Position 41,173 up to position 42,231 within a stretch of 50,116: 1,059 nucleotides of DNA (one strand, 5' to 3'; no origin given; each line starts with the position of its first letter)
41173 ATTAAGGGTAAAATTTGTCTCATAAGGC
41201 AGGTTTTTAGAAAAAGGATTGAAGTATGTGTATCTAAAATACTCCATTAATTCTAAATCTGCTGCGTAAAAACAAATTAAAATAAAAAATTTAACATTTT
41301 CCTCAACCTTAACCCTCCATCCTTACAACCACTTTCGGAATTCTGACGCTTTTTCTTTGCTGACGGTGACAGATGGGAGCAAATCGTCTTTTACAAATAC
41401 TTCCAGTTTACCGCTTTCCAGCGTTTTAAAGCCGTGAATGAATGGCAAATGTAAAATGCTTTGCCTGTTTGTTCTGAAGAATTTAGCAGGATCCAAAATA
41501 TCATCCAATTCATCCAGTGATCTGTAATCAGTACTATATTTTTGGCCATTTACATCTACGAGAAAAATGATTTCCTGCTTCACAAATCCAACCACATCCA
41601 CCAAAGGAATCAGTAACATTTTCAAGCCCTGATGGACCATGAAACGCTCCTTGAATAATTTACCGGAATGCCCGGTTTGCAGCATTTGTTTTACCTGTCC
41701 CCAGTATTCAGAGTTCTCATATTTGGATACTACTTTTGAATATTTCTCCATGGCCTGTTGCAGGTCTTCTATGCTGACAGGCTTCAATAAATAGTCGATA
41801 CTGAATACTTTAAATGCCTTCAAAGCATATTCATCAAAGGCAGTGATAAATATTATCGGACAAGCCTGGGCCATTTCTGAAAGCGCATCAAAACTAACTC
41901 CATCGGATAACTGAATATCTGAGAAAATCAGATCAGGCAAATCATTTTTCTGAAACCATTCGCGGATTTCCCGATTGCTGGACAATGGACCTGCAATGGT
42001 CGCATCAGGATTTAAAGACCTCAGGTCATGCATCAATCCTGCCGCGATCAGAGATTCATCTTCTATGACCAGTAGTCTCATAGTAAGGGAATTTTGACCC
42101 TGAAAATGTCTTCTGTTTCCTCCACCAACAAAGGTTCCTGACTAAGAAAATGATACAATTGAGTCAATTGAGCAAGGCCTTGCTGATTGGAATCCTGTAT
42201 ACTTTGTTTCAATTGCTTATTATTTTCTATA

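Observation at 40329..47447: TolC–MFP–FtsX permease–ABC ATPase efflux pump transcriptionally fused to a LytS-like intramembrane-sensing kinase and LytTR regulator, with a T9SS-secreted protein just downstream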

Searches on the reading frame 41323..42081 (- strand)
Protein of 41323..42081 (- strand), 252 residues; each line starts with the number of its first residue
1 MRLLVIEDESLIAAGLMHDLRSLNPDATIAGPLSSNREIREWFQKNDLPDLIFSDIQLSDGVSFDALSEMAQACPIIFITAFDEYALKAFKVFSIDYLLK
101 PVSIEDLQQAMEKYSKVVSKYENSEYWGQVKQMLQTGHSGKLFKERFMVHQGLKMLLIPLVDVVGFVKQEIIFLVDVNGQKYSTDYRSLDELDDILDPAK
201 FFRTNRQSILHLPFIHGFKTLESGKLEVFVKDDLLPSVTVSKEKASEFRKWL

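Call 3: search_protein_families(library=pfam, proteins=[window:41323-42081:-], max_evalue=0.01)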
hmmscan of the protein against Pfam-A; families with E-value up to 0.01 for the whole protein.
window:41323-42081:- (252 aa): 2 families
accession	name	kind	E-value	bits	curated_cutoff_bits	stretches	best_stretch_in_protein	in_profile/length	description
PF00072.30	Response_reg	-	7e-12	45.9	30.2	1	4-111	2-110/111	Response regulator receiver domain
PF04397.21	LytTR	-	5.1e-09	36.7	22.6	1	154-252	2-97/98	LytTr DNA-binding domain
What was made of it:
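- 41323..42081 (-): LytTR-family response regulator, 252 aa; receiver residues D8, D55, T80 and K100 are intact. PF00072 + PF04397 (call 3).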

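Call 4: search_protein_families(library=ncbifam, proteins=[window:41323-42081:-], max_evalue=0.01)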
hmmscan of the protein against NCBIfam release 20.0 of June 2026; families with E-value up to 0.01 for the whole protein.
window:41323-42081:- (252 aa): 23 families
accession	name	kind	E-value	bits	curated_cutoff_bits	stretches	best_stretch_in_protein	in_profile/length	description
NF008677.0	PRK11697.1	equivalog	1.1e-18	67.5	246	1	1-242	2-225/238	two-component system response regulator BtsR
NF010684.1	PRK14084.1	equivalog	1.2e-17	64.5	375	1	1-217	1-219/254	response regulator transcription factor LytR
NF006623.1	PRK09191.1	subfamily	1.5e-10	41.2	240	1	2-107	139-244/258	PhyR family response regulator anti-anti-sigma factor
NF007467.0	PRK10046.1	equivalog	7.6e-07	28.9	264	1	2-122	6-129/226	two-component response regulator DpiA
NF009971.0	PRK13435.1-2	subfamily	1e-06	28.6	151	1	1-124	1-122/141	response regulator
NF007689.0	PRK10365.1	equivalog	6.5e-06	25.2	760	1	45-115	46-121/441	sigma-54-dependent response regulator transcription factor ZraR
NF007750.0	PRK10430.1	equivalog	7.5e-05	22.4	262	1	3-137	4-145/239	two-component system response regulator DcuR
NF008469.0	PRK11361.1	equivalog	8.4e-05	21.4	714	1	37-117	38-122/461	acetoacetate metabolism transcriptional regulator AtoC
NF008296.0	PRK11083.1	equivalog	8.8e-05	22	273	1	2-112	5-115/228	two-component system response regulator CreB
TIGR03787.1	marine_sort_RR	equivalog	0.00011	21.8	335.7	1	2-113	2-116/227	proteobacterial dedicated sortase system response regulator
NF041946.1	LuxO_transreg_Vib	equivalog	0.00011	21.2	800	1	6-126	2-123/463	quorum-sensing sigma-54 dependent transcriptional regulator LuxO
NF007928.2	PRK10643.1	equivalog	0.00013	21.7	330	1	1-111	1-112/216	two-component system response regulator PmrA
NF033791.1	ActR_PrrA_rreg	equivalog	0.00018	21.5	250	1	3-116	4-118/173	ActR/PrrA/RegA family redox response regulator transcription factor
NF008078.0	PRK10816.1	equivalog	0.00027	20.5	336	1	1-112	1-113/223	two-component system response regulator PhoP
NF051850.1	RespRegRprY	equivalog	0.00033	20.1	370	1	42-116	43-121/234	response regulator transcription factor RprY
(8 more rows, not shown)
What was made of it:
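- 41323..42081 (-): Best NCBIfam matches BtsR and LytR, both below cutoff (call 4).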

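Call 39: search_solved_structures(query=window:41323-42081:-, max_evalue=0.001)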
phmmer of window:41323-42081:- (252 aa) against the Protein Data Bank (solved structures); distinct sequences matched with E-value up to 0.001: 27.
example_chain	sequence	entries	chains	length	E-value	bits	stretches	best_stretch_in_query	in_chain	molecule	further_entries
6m8o_A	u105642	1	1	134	8e-10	42.2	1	1-124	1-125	DNA-binding response regulator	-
2qv0_A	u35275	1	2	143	4.7e-09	39.6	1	1-116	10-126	Protein mrkE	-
2n9u_A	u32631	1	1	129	5e-08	36.3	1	3-91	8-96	Response regulator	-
1s8n_A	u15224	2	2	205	6.1e-08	36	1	2-120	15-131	putative antiterminator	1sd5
4g97_A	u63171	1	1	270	3.1e-07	33.7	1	2-101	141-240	Response regulator receiver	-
9cb6_A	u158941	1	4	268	8.2e-07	32.3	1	2-111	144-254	Response regulator receiver protein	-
3n0r_A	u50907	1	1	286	1.6e-06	31.4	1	3-108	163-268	Response regulator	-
9by5_A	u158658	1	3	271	3.6e-06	30.2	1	2-107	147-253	Response regulator receiver protein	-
5uxv_A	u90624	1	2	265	9.3e-06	28.9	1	3-101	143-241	Sensory transduction regulatory protein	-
5uxw_A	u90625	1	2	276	9.3e-06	28.9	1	3-101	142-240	Sensory transduction regulatory protein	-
4qic_A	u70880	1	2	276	9.4e-06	28.8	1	3-101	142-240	Sensory transduction regulatory protein, Anti-anti-sigma factor PhyR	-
6swf_A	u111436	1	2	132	2.6e-05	27.4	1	2-121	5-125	Two-component response regulator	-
6swb_A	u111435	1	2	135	2.8e-05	27.3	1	2-121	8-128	Two-component response regulator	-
2qzj_A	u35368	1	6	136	4.6e-05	26.6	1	48-125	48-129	Two-component response regulator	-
4le0_A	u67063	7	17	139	4.7e-05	26.6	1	3-112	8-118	Transcriptional regulatory protein DesR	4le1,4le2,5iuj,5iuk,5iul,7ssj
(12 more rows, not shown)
